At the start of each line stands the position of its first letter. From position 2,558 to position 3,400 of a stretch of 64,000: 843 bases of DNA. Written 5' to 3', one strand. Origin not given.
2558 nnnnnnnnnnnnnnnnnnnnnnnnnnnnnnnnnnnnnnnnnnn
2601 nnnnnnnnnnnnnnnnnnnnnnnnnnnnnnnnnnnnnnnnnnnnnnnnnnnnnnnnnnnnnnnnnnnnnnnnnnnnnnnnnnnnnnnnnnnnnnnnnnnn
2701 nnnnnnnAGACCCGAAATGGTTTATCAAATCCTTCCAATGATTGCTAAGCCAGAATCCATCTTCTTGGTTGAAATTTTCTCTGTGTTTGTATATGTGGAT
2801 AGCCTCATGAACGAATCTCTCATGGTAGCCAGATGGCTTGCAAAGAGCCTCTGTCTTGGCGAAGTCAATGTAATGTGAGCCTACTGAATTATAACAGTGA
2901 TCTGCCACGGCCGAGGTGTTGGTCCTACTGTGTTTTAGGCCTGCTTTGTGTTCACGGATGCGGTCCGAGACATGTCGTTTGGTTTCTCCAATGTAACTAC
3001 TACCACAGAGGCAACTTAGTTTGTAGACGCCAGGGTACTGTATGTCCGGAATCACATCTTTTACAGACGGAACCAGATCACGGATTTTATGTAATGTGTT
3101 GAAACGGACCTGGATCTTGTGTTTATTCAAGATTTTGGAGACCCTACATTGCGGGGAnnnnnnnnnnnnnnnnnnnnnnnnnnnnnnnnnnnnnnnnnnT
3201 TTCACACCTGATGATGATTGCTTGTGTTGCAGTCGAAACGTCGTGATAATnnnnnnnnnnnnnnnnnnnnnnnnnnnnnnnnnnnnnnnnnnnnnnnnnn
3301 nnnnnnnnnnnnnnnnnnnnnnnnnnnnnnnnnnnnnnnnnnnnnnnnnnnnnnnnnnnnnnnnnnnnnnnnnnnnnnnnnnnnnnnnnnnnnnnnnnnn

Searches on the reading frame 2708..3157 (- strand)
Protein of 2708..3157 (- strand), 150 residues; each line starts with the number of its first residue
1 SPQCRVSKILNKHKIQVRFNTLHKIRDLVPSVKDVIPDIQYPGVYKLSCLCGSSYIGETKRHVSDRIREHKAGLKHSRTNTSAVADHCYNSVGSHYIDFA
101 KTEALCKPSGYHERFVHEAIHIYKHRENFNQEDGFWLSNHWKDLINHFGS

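Call 28: search_protein_families(library=pfam, proteins=[window:2708-3157:-], max_evalue=1)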
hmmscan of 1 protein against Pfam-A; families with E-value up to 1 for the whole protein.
seq(150 aa): 2 families
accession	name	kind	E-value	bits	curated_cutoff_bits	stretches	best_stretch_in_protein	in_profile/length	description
PF01541.30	GIY-YIG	-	5.9e-05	23.7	22.6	1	42-82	2-42/78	GIY-YIG catalytic domain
PF18818.7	MPTase-PolyVal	-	0.18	12.4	27.5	1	79-132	12-65/126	Zincin-like metallopeptidase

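Call 29: find_homologous_proteins(query=window:2708-3157:-)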
Query seq(150 aa) (150 aa): 3 proteins with E <= 0.001 among 7 candidates.
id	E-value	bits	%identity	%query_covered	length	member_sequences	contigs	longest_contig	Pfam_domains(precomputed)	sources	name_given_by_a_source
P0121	4.6e-72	259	76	95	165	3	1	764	-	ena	-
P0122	3.0e-23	100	91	31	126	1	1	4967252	-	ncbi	ncbi:unnamed protein product, partial [Lampetra planeri]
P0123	7.1e-4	38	54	31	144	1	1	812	-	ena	-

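Call 35: find_encoding_contigs(protein=P0122, flank=10000, max_places=4)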
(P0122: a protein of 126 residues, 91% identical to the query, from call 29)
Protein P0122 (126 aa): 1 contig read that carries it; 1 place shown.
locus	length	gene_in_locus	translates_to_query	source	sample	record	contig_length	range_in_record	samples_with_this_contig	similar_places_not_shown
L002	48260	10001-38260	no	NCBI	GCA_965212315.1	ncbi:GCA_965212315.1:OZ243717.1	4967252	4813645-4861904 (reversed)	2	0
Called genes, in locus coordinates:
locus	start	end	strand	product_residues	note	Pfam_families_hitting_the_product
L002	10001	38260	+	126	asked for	-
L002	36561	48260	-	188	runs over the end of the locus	PF04387:PTPLA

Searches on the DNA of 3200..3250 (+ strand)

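Call 50: build_rna_model(alignment_id=A1, structure=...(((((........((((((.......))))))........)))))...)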
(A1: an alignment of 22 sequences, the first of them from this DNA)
Model R1 built from alignment A1 (22 sequences, 51 columns); structure: as given.
model positions 51; base pairs 11; branch points 0; effective number of sequences 15.14; information 1.086 bits per position. Calibrated on 0.2 Mb of random sequence (short: E-values are rough).
structure used (alignment columns):
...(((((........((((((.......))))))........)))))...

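Call 53: search_with_rna_model(model_id=R1, sources=[window, L001, L002], max_evalue=1)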
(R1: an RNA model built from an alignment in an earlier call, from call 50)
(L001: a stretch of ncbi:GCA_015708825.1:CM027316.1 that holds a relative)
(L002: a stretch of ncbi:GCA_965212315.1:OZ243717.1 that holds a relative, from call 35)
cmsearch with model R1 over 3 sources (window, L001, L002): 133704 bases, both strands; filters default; matches with E-value up to 1: 32.
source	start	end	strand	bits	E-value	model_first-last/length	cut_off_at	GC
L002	16880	16930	+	72.8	7.7e-17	1-51/51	no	0.55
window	13927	13977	+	72.7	8.1e-17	1-51/51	no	0.41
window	19795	19845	+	72.7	8.5e-17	1-51/51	no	0.51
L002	45220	45270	-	72.7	8.6e-17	1-51/51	no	0.55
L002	37310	37360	-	70.9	2.6e-16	1-51/51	no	0.55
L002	38861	38911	+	70.9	2.6e-16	1-51/51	no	0.55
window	19513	19563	-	70.1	4.3e-16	1-51/51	no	0.49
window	28424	28474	-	69.4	6.4e-16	1-51/51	no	0.53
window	56070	56120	-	69.1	7.8e-16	1-51/51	no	0.47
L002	41603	41653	+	68.8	9.7e-16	1-51/51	no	0.53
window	3200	3250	+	68.7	9.8e-16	1-51/51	no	0.41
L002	45319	45369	+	67.9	1.6e-15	1-51/51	no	0.53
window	62161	62211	-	67.9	1.7e-15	1-51/51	no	0.51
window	55400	55450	-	67.2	2.6e-15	1-51/51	no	0.57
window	44223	44273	+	66.9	3e-15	1-51/51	no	0.49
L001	13471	13521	-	65.4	7.8e-15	1-51/51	no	0.57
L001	14199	14249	+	64.4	1.5e-14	1-51/51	no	0.59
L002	45486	45536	-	60.9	1.3e-13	1-51/51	no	0.49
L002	25397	25447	-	53.7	1.1e-11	1-51/51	no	0.43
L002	45829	45879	+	52.4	2.6e-11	1-51/51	no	0.41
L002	36901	36951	-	35.3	1e-06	1-51/51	no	0.47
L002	44519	44560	-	17.4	0.068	1-51/51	no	0.57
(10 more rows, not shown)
